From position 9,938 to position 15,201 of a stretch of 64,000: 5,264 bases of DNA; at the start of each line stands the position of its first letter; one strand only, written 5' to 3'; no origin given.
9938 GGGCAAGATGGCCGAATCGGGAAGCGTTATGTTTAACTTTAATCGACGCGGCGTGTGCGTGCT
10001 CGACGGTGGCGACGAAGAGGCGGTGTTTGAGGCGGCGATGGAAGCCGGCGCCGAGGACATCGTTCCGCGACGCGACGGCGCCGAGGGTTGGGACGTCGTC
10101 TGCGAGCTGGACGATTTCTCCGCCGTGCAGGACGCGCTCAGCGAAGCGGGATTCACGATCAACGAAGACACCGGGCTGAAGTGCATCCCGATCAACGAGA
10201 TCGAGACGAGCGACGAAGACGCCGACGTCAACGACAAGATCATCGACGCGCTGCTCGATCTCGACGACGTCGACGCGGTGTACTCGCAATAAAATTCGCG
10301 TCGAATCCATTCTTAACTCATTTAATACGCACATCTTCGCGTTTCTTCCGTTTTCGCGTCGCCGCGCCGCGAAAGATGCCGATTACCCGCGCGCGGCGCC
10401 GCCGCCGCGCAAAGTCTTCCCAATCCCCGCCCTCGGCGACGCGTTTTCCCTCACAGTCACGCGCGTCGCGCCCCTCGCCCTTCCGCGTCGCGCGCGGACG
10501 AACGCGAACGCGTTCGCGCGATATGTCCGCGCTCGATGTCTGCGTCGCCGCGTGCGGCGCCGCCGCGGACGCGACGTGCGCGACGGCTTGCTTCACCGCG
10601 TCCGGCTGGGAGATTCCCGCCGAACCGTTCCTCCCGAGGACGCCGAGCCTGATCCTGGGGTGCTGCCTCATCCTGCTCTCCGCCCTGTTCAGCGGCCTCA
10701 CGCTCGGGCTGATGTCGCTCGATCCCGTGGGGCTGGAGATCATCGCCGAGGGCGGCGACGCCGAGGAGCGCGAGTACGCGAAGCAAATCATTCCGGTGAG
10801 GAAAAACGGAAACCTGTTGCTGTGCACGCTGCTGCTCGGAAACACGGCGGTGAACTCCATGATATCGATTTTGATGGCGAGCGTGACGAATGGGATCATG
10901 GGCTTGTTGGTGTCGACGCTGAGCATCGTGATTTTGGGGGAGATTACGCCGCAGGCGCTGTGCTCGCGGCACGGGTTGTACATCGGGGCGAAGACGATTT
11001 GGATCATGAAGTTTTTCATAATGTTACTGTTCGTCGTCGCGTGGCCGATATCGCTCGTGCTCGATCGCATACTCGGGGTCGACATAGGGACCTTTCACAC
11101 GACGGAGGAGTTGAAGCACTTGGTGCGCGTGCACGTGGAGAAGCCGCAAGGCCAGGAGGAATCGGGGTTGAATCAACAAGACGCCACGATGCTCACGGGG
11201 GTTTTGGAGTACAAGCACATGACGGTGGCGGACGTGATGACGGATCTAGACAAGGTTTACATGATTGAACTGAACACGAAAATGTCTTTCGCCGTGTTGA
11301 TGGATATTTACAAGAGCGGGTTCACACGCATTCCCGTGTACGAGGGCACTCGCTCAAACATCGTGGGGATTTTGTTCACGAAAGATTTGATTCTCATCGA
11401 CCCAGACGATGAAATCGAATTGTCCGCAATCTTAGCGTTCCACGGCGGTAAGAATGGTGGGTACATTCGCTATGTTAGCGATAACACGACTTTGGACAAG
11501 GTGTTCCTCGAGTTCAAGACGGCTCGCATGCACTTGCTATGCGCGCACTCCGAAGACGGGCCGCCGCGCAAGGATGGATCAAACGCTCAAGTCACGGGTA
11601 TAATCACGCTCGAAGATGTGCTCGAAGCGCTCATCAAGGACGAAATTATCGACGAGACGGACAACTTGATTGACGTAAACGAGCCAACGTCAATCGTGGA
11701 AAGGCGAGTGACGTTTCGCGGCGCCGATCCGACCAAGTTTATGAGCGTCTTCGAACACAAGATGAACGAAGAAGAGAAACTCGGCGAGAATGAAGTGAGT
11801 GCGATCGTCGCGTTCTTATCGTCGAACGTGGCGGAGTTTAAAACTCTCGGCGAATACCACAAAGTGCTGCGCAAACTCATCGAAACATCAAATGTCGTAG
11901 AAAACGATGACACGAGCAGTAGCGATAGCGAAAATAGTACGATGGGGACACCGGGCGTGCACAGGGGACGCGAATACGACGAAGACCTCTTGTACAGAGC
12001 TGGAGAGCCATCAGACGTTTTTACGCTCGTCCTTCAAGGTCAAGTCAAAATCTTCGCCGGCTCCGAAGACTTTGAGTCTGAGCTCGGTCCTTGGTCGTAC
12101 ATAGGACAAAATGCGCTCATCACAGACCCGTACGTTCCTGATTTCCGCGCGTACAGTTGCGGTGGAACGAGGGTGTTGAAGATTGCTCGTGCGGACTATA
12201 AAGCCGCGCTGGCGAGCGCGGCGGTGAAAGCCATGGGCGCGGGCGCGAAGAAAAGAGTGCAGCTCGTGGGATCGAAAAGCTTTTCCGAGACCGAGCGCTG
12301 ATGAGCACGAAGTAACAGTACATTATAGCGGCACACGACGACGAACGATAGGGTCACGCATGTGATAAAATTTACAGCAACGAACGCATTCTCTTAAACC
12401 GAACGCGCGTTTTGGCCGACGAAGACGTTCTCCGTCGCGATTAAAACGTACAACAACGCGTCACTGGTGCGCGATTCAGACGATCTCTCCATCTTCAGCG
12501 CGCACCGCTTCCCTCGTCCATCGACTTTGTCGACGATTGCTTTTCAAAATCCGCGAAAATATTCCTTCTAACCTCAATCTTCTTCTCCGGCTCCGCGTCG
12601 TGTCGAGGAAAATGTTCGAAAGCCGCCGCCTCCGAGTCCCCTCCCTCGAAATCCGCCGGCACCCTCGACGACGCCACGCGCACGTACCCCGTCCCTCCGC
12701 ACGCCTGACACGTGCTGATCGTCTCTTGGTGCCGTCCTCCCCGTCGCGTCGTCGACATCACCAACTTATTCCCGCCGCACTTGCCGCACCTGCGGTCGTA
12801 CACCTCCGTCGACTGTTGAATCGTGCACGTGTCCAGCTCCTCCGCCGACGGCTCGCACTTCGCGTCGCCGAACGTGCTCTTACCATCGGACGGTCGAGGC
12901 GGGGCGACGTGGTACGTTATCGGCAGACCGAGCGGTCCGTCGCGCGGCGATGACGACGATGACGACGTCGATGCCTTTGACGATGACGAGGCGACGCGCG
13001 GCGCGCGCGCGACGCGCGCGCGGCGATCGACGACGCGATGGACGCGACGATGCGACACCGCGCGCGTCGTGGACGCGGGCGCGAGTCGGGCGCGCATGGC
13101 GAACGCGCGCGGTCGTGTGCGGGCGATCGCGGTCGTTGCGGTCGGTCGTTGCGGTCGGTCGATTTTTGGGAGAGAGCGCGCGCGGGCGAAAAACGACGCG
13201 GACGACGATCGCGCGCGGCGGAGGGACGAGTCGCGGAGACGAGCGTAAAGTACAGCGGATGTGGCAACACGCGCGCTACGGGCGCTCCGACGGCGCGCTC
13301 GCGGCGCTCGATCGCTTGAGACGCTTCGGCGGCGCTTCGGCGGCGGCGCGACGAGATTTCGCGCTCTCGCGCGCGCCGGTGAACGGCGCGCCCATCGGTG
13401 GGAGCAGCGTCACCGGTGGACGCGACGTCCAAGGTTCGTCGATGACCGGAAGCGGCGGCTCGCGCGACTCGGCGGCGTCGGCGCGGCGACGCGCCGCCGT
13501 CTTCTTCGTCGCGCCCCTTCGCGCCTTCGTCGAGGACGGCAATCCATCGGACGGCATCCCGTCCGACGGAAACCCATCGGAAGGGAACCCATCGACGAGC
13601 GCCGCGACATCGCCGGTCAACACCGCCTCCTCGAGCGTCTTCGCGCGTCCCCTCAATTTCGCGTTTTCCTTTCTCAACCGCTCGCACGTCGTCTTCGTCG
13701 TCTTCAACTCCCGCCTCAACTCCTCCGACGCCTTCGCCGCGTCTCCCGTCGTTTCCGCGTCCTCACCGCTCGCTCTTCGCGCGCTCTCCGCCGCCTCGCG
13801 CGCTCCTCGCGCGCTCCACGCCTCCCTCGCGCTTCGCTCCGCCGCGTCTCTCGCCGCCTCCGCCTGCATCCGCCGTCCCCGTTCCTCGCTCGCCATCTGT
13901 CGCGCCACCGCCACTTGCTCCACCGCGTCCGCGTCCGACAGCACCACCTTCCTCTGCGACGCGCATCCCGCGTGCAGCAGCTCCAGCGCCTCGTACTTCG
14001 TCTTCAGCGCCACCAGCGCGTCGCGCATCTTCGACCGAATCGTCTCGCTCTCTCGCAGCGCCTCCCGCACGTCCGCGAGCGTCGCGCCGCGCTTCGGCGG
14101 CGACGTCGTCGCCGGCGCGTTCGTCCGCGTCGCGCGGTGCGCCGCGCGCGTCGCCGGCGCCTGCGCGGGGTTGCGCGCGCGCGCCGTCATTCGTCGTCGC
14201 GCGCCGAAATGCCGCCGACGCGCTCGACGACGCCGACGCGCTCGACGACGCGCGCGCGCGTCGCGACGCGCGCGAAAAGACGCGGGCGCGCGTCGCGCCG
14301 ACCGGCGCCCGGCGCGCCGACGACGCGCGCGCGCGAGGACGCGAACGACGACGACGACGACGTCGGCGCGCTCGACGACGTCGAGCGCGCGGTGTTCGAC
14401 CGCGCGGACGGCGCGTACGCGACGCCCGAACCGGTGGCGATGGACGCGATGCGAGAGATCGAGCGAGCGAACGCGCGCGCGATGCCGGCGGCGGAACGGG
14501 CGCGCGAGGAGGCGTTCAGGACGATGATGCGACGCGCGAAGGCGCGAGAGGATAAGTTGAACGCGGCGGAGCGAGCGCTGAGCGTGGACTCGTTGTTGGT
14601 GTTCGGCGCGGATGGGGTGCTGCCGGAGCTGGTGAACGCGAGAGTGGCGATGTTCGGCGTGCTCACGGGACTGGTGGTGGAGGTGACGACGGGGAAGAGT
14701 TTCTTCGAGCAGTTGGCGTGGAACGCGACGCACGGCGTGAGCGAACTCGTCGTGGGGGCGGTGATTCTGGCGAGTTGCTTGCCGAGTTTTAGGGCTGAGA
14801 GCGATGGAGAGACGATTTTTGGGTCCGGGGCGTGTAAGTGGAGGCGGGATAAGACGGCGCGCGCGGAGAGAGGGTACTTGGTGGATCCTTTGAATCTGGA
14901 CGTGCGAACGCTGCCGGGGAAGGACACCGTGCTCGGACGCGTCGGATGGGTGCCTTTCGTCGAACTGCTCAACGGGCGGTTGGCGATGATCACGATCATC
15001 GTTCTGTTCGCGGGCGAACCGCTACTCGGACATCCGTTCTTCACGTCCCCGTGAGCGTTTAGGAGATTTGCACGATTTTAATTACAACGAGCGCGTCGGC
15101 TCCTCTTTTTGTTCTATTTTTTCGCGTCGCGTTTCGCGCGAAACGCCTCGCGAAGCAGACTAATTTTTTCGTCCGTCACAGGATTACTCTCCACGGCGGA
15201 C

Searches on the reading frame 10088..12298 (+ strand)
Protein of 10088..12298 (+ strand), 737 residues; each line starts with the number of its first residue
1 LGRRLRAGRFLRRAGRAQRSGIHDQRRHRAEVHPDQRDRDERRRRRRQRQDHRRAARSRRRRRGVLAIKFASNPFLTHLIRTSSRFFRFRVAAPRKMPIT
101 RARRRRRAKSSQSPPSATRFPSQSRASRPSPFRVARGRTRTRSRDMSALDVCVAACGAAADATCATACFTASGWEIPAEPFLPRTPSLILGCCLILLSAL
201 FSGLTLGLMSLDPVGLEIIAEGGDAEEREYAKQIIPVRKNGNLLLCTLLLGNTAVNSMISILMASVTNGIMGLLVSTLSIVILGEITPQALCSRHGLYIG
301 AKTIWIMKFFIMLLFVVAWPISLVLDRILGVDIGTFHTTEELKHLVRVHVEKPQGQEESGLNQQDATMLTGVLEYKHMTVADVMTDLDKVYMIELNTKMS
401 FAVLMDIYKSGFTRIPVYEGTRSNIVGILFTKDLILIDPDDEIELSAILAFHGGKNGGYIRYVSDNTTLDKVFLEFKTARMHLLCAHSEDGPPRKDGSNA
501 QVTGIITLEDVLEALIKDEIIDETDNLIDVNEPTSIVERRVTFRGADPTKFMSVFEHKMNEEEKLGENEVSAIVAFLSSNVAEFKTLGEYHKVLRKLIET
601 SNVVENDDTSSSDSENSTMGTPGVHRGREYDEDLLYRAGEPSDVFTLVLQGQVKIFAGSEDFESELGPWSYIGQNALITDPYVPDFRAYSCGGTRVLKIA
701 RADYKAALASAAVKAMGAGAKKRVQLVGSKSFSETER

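Call 55: search_protein_families(library=pfam, proteins=[window:10088-12298:+], max_evalue=0.001)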
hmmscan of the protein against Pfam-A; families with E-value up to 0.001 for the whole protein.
window:10088-12298:+ (737 aa): 4 families
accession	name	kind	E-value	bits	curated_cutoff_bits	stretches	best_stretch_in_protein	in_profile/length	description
PF01595.25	CNNM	-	1.1e-33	116.8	28.4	1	191-352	3-174/181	Cyclin M transmembrane N-terminal domain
PF25562.1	CNBH_CNNM2_C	-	6.2e-20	71.9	27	1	556-678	3-109/172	Metal transporter CNNM2-like, C-terminal CNBH domain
PF00571.33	CBS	-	1.4e-05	25.8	24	0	380-435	1-52/57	CBS domain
PF00027.35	cNMP_binding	-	1.6e-05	25.3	27.5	1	633-709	8-87/89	Cyclic nucleotide-binding domain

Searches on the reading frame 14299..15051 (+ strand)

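Call 55: search_protein_families(library=pfam, proteins=[window:14299-15051:+], max_evalue=0.001)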
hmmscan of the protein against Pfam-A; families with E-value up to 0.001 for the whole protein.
window:14299-15051:+ (251 aa): 1 family
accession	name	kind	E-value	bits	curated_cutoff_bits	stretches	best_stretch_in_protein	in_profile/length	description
PF00504.26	Chloroa_b-bind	-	5.1e-11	43.8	22.3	1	109-238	33-159/162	Chlorophyll A-B binding protein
